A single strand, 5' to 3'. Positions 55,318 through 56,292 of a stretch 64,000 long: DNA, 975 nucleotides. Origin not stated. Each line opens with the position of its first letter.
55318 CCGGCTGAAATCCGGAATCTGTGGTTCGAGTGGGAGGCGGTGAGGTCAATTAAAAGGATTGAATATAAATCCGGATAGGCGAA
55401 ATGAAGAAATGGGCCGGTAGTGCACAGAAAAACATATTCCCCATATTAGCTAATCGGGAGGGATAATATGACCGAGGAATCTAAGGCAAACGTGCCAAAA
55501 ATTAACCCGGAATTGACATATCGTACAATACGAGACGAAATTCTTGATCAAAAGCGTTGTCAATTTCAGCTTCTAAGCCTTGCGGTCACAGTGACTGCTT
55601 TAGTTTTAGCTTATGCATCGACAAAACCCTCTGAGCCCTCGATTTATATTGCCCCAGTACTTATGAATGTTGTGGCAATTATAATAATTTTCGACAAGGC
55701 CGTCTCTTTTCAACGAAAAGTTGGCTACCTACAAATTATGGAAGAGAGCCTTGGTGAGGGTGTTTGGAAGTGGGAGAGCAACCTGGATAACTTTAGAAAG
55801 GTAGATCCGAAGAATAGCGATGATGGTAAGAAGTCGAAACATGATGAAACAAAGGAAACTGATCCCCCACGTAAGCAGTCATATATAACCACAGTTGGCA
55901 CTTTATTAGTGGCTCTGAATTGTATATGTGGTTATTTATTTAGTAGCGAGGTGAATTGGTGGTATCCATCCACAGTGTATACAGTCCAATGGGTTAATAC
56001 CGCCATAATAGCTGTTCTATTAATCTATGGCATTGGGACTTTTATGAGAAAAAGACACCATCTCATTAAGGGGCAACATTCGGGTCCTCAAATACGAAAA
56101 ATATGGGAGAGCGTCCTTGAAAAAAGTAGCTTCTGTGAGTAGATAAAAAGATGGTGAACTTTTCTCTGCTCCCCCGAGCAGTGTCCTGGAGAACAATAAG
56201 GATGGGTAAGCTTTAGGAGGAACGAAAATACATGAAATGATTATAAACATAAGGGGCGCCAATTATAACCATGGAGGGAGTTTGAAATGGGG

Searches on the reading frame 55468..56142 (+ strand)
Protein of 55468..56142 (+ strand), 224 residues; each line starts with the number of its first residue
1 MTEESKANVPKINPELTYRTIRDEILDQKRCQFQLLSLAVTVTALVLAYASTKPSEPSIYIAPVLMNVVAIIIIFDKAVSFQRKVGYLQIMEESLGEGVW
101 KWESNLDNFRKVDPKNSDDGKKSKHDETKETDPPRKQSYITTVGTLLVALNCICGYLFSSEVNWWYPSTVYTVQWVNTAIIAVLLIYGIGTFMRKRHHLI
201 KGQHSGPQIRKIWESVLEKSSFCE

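Call 3: search_protein_families(library=pfam, proteins=[window:55468-56142:+], max_evalue=1)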
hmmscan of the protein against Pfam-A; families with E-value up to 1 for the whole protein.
window:55468-56142:+ (224 aa): 3 families
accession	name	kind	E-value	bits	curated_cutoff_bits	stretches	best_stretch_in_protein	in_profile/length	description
PF14015.11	DUF4231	-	0.02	15.7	24.7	1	30-113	14-99/103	Protein of unknown function (DUF4231)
PF13160.11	DUF3995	-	0.038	14.9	34.3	1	142-192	37-90/124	Protein of unknown function (DUF3995)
PF10348.14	DUF2427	-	0.79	10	23.8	1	141-190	51-101/105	Domain of unknown function (DUF2427)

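Call 4: search_protein_families(library=padloc, proteins=[window:55468-56142:+], max_evalue=1)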
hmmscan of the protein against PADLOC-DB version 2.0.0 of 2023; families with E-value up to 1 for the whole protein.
window:55468-56142:+ (224 aa): 0 families

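Call 5: search_protein_families(library=phrogs, proteins=[window:55468-56142:+], max_evalue=1)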
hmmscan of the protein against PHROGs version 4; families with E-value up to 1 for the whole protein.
window:55468-56142:+ (224 aa): 2 families
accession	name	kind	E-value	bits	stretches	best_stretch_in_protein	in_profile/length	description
phrog_765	-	unknown function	0.21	12.8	1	11-32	30-51/60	-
phrog_23725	-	unknown function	0.31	11.7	1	140-169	4-33/51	-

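Call 10: find_encoding_contigs(protein=window:55468-56142:+, flank=10000, max_places=10)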
Protein window:55468-56142:+ (224 aa): 1 contig read that carries it; 1 place shown.
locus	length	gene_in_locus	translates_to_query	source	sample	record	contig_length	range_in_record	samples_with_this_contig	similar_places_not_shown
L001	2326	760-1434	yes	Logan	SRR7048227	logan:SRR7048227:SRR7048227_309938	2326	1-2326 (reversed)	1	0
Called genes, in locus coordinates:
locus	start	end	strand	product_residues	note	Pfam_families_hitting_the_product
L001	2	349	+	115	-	?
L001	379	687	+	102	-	-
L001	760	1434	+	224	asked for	-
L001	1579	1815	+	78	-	-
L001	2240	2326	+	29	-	?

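Call 11: find_homologous_proteins(query=window:55468-56142:+, max_evalue=0.001)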
Query window:55468-56142:+ (224 aa): 17 proteins with E <= 0.001 among 672 candidates.
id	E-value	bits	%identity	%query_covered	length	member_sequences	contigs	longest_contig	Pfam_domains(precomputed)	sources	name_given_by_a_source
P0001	3.0e-147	506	100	100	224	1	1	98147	-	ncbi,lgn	-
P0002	7.2e-60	220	54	93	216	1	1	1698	-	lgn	-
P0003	2.8e-58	215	52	98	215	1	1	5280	-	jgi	jgi:hypothetical protein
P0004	7.6e-58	214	48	98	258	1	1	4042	-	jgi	jgi:uncharacterized membrane protein YbhN (UPF0104 family)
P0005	5.8e-57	211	48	98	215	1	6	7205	-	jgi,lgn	jgi:hypothetical protein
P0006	6.5e-57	211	50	97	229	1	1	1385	-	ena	-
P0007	2.8e-56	209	49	98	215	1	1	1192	-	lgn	-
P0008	4.4e-56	208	50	98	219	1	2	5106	-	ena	-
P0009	3.0e-55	205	51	92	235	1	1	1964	-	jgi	jgi:hypothetical protein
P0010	8.1e-55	204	49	94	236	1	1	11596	-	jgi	jgi:hypothetical protein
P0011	1.3e-54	203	46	98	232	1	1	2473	-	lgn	-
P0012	6.2e-54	201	51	92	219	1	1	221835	-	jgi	jgi:hypothetical protein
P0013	3.4e-45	172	46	93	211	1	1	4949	-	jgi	jgi:hypothetical protein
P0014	4.8e-43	165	50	80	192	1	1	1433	-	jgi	-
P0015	1.1e-32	131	45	69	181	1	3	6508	-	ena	-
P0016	1.4e-32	131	36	92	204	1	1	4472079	-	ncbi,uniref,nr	ncbi:hypothetical protein [Oceanicoccus sagamiensis]|uniref:Uncharacterized protein n=1 Tax=Oceanico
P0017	4.6e-31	126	39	93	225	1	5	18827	-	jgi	jgi:hypothetical protein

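Call 12: find_encoding_contigs(protein=P0012, flank=8000, max_places=3)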
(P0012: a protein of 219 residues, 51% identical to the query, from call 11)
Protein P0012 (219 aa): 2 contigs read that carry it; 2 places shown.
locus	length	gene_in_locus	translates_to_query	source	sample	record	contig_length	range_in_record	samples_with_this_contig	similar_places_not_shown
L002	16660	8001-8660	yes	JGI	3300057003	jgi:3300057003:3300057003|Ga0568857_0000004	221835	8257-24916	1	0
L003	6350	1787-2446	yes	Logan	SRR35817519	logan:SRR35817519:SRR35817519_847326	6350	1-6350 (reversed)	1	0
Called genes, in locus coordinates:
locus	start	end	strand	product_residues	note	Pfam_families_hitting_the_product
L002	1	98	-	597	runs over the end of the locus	PF00664:ABC_membrane, PF00005:ABC_tran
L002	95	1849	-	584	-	PF00664:ABC_membrane, PF00005:ABC_tran, PF02463:SMC_N (faint)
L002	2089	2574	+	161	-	PF01927:Mut7-C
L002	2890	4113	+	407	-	PF13884:Peptidase_S74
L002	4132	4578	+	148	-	PF00404:Dockerin_1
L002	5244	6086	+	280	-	-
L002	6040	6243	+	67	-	-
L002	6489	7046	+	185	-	-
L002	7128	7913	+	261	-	-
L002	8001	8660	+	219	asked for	-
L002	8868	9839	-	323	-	PF02603:Hpr_kinase_N, PF07475:Hpr_kinase_C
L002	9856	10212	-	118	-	PF02482:Ribosomal_S30AE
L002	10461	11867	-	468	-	PF00309:Sigma54_AID, PF04963:Sigma54_CBD, PF13545:HTH_Crp_2 (faint), PF04545:Sigma70_r4 (faint), PF04552:Sigma54_DBD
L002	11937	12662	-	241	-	PF00005:ABC_tran, PF13304:AAA_21 (faint)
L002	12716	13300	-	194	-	-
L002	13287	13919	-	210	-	PF06835:LptC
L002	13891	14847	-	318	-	PF01380:SIS, PF00571:CBS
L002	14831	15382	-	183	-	PF08282:Hydrolase_3 (weak)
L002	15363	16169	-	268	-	PF00793:DAHP_synth_1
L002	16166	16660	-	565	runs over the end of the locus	PF06418:CTP_synth_N, PF00117:GATase, PF07722:Peptidase_C26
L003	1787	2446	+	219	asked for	-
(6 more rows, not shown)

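Call 13: find_encoding_contigs(protein=P0016, flank=8000, max_places=3)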
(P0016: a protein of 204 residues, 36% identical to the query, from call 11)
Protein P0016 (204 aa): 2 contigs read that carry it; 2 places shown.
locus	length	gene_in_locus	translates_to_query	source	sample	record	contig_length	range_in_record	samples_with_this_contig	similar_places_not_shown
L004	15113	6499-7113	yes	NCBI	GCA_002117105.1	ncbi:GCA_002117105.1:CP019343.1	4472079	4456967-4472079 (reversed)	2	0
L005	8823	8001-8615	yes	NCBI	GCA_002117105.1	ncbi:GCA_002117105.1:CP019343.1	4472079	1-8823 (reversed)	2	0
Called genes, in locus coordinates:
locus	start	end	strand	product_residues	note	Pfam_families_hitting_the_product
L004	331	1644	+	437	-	PF06293:Kdo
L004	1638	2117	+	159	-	PF13524:Glyco_trans_1_2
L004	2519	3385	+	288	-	PF07589:PEP_exosort_dom (weak)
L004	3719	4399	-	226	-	PF07603:Lcl_C (weak)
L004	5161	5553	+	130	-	-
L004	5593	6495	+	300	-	-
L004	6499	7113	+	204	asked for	-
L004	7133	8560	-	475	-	PF00171:Aldedh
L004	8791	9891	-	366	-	PF00155:Aminotran_1_2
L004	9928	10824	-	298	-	PF00135:COesterase (faint), PF20434:BD-FAE, PF07859:Abhydrolase_3, PF02230:Abhydrolase_2 (faint), PF00326:Peptidase_S9 (weak)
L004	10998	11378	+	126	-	PF00376:MerR, PF13411:MerR_1, PF09278:MerR-DNA-bind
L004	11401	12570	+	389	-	PF02771:Acyl-CoA_dh_N, PF02770:Acyl-CoA_dh_M, PF00441:Acyl-CoA_dh_1, PF08028:Acyl-CoA_dh_2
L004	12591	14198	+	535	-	PF03255:ACCA (weak), PF01039:Carboxyl_trans, PF06833:MdcE (faint)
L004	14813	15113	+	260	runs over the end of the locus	PF00378:ECH_1, PF16113:ECH_2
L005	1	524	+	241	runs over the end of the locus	PF13489:Methyltransf_23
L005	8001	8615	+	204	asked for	-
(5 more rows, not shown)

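Call 14: find_encoding_contigs(protein=P0017, flank=8000, max_places=3)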
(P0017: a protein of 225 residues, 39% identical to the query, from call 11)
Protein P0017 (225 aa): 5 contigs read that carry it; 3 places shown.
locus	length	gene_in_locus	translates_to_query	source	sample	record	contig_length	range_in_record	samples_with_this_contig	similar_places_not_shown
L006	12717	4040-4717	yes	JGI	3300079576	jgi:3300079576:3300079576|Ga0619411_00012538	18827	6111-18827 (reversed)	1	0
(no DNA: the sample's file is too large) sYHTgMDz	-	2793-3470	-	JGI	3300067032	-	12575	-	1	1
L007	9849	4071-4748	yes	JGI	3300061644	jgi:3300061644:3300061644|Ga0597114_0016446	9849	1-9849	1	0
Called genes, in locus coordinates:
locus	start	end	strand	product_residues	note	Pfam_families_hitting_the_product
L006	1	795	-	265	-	PF01548:DEDD_Tnp_IS110, PF02371:Transposase_20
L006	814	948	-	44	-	-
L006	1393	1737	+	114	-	PF01527:HTH_Tnp_1, PF13384:HTH_23 (weak)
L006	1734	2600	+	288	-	PF13276:HTH_21, PF00665:rve, PF13683:rve_3, PF13333:rve_2 (weak)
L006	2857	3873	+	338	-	-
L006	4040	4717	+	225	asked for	-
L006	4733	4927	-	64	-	-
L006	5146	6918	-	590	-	PF01839:FG-GAP (faint), PF13517:FG-GAP_3, PF07593:UnbV_ASPIC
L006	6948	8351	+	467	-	PF03704:BTAD (faint), PF12895:ANAPC3 (faint), PF13432:TPR_16 (weak), PF14559:TPR_19 (weak), PF13432:TPR_16, PF13414:TPR_11, PF13432:TPR_16, PF14559:TPR_19 (weak), +20 more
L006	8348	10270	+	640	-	PF13414:TPR_11, PF13431:TPR_17 (weak), PF13432:TPR_16, PF14559:TPR_19 (weak), PF00515:TPR_1 (weak), PF07719:TPR_2 (weak), PF13414:TPR_11, PF13414:TPR_11, +8 more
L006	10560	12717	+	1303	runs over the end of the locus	PF13620:CarboxypepD_reg, PF13715:CarbopepD_reg_2 (weak), PF25183:OMP_b-brl_4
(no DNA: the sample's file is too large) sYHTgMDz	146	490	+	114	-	PF01527:HTH_Tnp_1, PF13384:HTH_23 (weak)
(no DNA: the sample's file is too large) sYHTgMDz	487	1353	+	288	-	PF13276:HTH_21, PF00665:rve, PF13683:rve_3, PF13333:rve_2 (weak)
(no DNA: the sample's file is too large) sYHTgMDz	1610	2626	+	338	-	-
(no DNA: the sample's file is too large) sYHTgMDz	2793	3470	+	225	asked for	-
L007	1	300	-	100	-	?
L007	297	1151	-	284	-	-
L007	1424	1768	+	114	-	PF01527:HTH_Tnp_1, PF13384:HTH_23 (weak)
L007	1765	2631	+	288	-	PF13276:HTH_21, PF00665:rve, PF13683:rve_3, PF13333:rve_2 (weak)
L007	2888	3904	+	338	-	-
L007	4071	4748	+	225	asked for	-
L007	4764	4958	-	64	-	-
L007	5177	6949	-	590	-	PF01839:FG-GAP (faint), PF13517:FG-GAP_3, PF07593:UnbV_ASPIC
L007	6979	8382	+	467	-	PF03704:BTAD (faint), PF12895:ANAPC3 (faint), PF13432:TPR_16 (weak), PF14559:TPR_19 (weak), PF13432:TPR_16, PF13414:TPR_11, PF13432:TPR_16, PF14559:TPR_19 (weak), +20 more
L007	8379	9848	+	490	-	?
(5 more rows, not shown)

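Call 15: find_encoding_contigs(protein=P0010, flank=8000, max_places=3)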
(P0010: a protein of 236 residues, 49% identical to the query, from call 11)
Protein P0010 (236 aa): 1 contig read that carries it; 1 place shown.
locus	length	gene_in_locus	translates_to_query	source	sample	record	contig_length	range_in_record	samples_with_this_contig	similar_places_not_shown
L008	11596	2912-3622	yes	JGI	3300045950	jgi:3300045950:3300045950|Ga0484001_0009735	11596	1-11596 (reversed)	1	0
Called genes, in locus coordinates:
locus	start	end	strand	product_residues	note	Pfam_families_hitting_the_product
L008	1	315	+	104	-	?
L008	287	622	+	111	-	-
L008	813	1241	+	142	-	-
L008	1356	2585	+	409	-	-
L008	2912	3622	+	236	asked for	-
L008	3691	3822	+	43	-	-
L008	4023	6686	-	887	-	PF13688:Reprolysin_5 (weak), PF13750:Big_3_3 (faint), PF17957:Big_7, PF19077:Big_13 (faint), PF17957:Big_7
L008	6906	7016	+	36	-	-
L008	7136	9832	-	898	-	-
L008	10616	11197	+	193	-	PF04542:Sigma70_r2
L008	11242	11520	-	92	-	PF01839:FG-GAP (faint), PF13517:FG-GAP_3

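Call 18: find_related_loci(query=A1, collection=genome_contigs, flank=8000)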
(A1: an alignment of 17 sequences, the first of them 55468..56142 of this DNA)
Query A1 (224 aa) in genome_contigs; peptide patterns used: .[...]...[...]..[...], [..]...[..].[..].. (x = any residue, [..] = any of these).
49 stretches matched a pattern; 2 encode a relative of the query (tblastn E <= 1e-3); 2 distinct loci.
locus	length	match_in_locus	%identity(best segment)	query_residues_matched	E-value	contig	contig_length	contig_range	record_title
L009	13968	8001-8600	34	15-220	9e-41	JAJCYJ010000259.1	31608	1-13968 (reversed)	MAG: Saprospiraceae bacterium isolate OFTM376 OFTM376_258, whole genome shotgun sequence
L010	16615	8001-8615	38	2-220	4e-41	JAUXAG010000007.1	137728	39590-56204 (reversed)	MAG: Actinomycetes bacterium isolate CSMAG_2756 CSMAG_2756_k141_699481_length_137728_cov_15.0000, whole genome shotgun s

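Call 19: search_protein_families(library=pfam, alignment_id=A1, max_evalue=1)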
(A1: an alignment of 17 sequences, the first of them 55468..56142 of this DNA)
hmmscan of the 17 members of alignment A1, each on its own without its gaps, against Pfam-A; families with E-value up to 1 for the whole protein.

A. member 1, window:55468-56142:+ (224 aa): 3 families
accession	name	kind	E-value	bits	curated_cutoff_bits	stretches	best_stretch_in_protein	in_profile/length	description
PF14015.11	DUF4231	-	0.02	15.7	24.7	1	30-113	14-99/103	Protein of unknown function (DUF4231)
PF13160.11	DUF3995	-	0.038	14.9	34.3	1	142-192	37-90/124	Protein of unknown function (DUF3995)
PF10348.14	DUF2427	-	0.79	10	23.8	1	141-190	51-101/105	Domain of unknown function (DUF2427)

B. families by the number of members that match (of 17 scanned): 26 families (the first 25 are shown)
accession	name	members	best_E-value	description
PF04224.18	DUF417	9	0.0016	Protein of unknown function, DUF417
PF20990.2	DUF2207_C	5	0.0031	Predicted membrane protein (DUF2207) C-terminal domain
PF18181.6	SLATT_1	3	9.8e-05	SMODS and SLOG-associating 2TM effector domain 1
PF01284.28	MARVEL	3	0.0089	Membrane-associating domain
PF14015.11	DUF4231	3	0.02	Protein of unknown function (DUF4231)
PF14145.11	YrhK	2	0.023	YrhK-like protein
PF20134.4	DUF6524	1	0.022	Family of unknown function (DUF6524)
PF03706.18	LPG_synthase_TM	1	0.023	Lysylphosphatidylglycerol synthase TM region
PF24838.2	8xMP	1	0.035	Octameric membrane protein family (8xMP)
PF13160.11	DUF3995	1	0.038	Protein of unknown function (DUF3995)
PF02562.22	PhoH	1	0.045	PhoH-like protein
PF06532.16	NrsF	1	0.048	Negative regulator of sigma F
PF17608.7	DUF5504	1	0.057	Family of unknown function (DUF5504)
PF01769.21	MgtE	1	0.069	Divalent cation transporter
PF15807.10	MAP17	1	0.078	Membrane-associated protein 117 kDa, PDZK1-interacting protein 1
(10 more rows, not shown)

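Call 27: search_protein_families(library=pfam, proteins=[L002:7128-7913:+, L002:6489-7046:+, L002:5244-6086:+, L004:5593-6495:+, L004:5161-5553:+, L006:2857-3873:+, L008:1356-2585:+, L008:813-1241:+, L010:7237-7983:+, L009:6407-7717:+], max_evalue=0.5)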
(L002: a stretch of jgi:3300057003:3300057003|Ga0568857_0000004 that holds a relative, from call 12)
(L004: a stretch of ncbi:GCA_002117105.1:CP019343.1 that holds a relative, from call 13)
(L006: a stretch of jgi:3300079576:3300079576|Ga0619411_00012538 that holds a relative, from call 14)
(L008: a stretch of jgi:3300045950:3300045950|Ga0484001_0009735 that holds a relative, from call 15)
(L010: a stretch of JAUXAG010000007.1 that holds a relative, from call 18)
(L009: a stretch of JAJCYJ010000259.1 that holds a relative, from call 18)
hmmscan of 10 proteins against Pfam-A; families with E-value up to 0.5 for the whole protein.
L002:7128-7913:+ (261 aa): 0 families

L002:6489-7046:+ (185 aa): 0 families

L002:5244-6086:+ (280 aa): 0 families

L004:5593-6495:+ (300 aa): 0 families

L004:5161-5553:+ (130 aa): 0 families

L006:2857-3873:+ (338 aa): 0 families

L008:1356-2585:+ (409 aa): 0 families

L008:813-1241:+ (142 aa): 0 families

L010:7237-7983:+ (248 aa): 0 families

L009:6407-7717:+ (436 aa): 8 families
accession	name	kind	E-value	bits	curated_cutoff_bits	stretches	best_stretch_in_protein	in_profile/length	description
PF12740.14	PETase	-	6.6e-14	52.4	28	2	120-223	54-140/263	PET hydrolase-like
PF12146.15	Hydrolase_4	-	1.6e-09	37.9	27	2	294-342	186-234/239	Serine aminopeptidase, S33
PF03403.19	PAF-AH_p_II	-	3.3e-07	29.6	20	1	112-158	92-138/372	Platelet-activating factor acetylhydrolase, isoform II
PF01738.24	DLH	-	3.1e-05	24.1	21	2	120-225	13-114/217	Dienelactone hydrolase family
PF00561.26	Abhydrolase_1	-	9.5e-05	22.6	25.8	1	122-221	2-82/245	alpha/beta hydrolase fold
PF03959.19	FSH1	-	0.0013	18.9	21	1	211-336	104-196/211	Serine hydrolase (FSH1)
PF00326.27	Peptidase_S9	-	0.019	14.9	22.6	0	296-358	139-205/213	Prolyl oligopeptidase family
PF07224.18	Chlorophyllase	-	0.029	13.6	26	1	121-152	43-74/301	Chlorophyllase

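Call 28: search_protein_families(library=padloc, proteins=[L002:7128-7913:+, L002:6489-7046:+, L002:5244-6086:+, L004:5593-6495:+, L004:5161-5553:+, L006:2857-3873:+, L008:1356-2585:+, L008:813-1241:+, L010:7237-7983:+, L010:7992-8648:+], max_evalue=0.5)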
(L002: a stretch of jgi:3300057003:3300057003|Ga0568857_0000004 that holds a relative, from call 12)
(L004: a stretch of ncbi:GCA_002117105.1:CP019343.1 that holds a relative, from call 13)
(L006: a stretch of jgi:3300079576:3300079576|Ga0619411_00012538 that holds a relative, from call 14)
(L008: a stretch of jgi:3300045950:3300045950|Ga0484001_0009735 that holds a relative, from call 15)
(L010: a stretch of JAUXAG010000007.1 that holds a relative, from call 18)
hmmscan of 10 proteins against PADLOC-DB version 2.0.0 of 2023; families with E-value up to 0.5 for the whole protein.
L002:7128-7913:+ (261 aa): 1 family
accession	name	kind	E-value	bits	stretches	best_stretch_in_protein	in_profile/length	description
PDLC01304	Cas8b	-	0.0059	14.1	1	103-247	49-173/326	CAS-I-B; effector_LS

L002:6489-7046:+ (185 aa): 0 families

L002:5244-6086:+ (280 aa): 0 families

L004:5593-6495:+ (300 aa): 0 families

L004:5161-5553:+ (130 aa): 0 families

L006:2857-3873:+ (338 aa): 0 families

L008:1356-2585:+ (409 aa): 0 families

L008:813-1241:+ (142 aa): 0 families

L010:7237-7983:+ (248 aa): 0 families

L010:7992-8648:+ (218 aa): 0 families

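Call 29: predict_structure(alignment_id=A1)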
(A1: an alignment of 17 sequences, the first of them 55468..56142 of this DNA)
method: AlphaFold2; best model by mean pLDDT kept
length: 224 residues; sequences in the alignment: 17
mean_pLDDT: 82.4   pTM: 0.76
mean pLDDT of the five models: 82.4, 82.4, 81.0, 79.7, 78.8
residues with pLDDT >= 90: 107; 70-90: 68; 50-70: 38; < 50: 11
segments of 3 or more residues with pLDDT < 50: 1-3, 118-120, 128-130
pLDDT, mean of each block of 10 residues (from residue 1): 56 88 93 92 92 86 95 91 91 84 89 60 51 65 94 92 65 88 96 89 75 89 57
secondary structure, 60 per line:
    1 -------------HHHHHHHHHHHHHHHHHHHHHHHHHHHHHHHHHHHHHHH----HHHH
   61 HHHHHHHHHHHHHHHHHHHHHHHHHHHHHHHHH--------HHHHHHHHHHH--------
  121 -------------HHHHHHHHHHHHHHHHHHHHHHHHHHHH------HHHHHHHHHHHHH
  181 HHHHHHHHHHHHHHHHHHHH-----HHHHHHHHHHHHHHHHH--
elements in order: H14-52 H57-93 H102-112 H134-161 H168-200 H206-222

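Call 30: search_protein_representatives(alignment_id=A1)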
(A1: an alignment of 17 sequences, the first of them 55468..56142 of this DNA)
Query: 17 sequences, 216 profile positions. Proteins with E-value up to 0.001 (for the whole library): 386; up to 1e-10: 138; up to 1e-30: 29. The best 150 are listed.
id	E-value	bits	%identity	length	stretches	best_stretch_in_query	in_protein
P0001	2.8e-89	314.7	-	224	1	1-214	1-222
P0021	3.7e-75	268.5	-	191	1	26-213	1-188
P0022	3.8e-72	258.7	-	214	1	8-213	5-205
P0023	2.3e-71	256.1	-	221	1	10-210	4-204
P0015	9.4e-71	254.1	-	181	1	10-176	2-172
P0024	2.3e-67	243.1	-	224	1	10-213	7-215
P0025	4.0e-60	219.4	-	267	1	6-214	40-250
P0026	3.6e-57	209.7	-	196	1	13-209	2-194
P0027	6.5e-55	202.4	-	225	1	9-163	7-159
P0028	4.2e-54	199.7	-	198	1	10-211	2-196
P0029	2.7e-53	197.1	-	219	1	10-213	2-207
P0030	5.9e-53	196.0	-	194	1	12-209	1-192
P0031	2.1e-51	190.9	-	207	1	11-214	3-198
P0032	3.0e-48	180.6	-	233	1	16-208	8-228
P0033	4.7e-48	180.0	-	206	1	16-211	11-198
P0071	1.8e-14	70.1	-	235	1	20-210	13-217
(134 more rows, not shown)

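Call 33: search_protein_families(library=pfam, alignment_id=A2, max_evalue=0.01)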
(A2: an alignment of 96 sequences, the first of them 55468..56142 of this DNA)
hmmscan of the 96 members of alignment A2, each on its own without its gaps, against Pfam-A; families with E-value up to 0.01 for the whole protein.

A. member 1, window:55468-56142:+ (224 aa): 0 families

B. families by the number of members that match (of 96 scanned): 14 families
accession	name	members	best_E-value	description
PF20990.2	DUF2207_C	4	0.00032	Predicted membrane protein (DUF2207) C-terminal domain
PF13646.12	HEAT_2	1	3.3e-16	HEAT repeats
PF02985.28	HEAT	1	9.6e-11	HEAT repeat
PF13513.12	HEAT_EZ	1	3e-05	HEAT-like repeat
PF12675.12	DUF3795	1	0.00024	Protein of unknown function (DUF3795)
PF24641.1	KH_DEAH11_2nd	1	0.00035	DEAH11 eukaryotic type KH-domain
PF03130.22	HEAT_PBS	1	0.0015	PBS lyase HEAT-like repeat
PF06687.17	SUR7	1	0.0029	SUR7/PalI family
PF14023.12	Bestrophin-like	1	0.003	Bestrophin-like domain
PF01901.21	O_anti_polymase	1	0.0031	Putative O-antigen polymerase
PF06589.16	CRA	1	0.0035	Circumsporozoite-related antigen (CRA)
PF07332.16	Phage_holin_3_6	1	0.0037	Putative Actinobacterial Holin-X, holin superfamily III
PF13903.11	Claudin_2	1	0.0053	PMP-22/EMP/MP20/Claudin tight junction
PF19752.4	DUF6239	1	0.0063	Family of unknown function (DUF6239)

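Call 48: find_related_loci(query=A1, collection=viral_contigs, flank=8000)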
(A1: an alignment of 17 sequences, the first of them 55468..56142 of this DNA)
Query A1 (224 aa) in viral_contigs; peptide patterns used: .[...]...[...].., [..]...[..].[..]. (x = any residue, [..] = any of these).
39 stretches matched a pattern, but none encodes a relative of the query by tblastn (E <= 1e-3).

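Call 49: find_related_loci(query=A1, collection=metagenome_contigs, flank=6000)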
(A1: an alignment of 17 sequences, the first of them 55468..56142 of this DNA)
Query A1 (224 aa) in metagenome_contigs; peptide patterns used: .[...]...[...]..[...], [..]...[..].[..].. (x = any residue, [..] = any of these).
68 stretches matched a pattern; 4 encode a relative of the query (tblastn E <= 1e-3); 4 distinct loci.
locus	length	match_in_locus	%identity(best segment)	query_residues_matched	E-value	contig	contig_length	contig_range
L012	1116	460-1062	44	13-221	2e-59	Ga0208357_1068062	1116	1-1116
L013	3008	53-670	39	5-217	9e-45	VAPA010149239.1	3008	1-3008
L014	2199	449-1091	51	2-219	4e-35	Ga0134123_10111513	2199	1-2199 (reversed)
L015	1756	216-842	32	6-220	1e-33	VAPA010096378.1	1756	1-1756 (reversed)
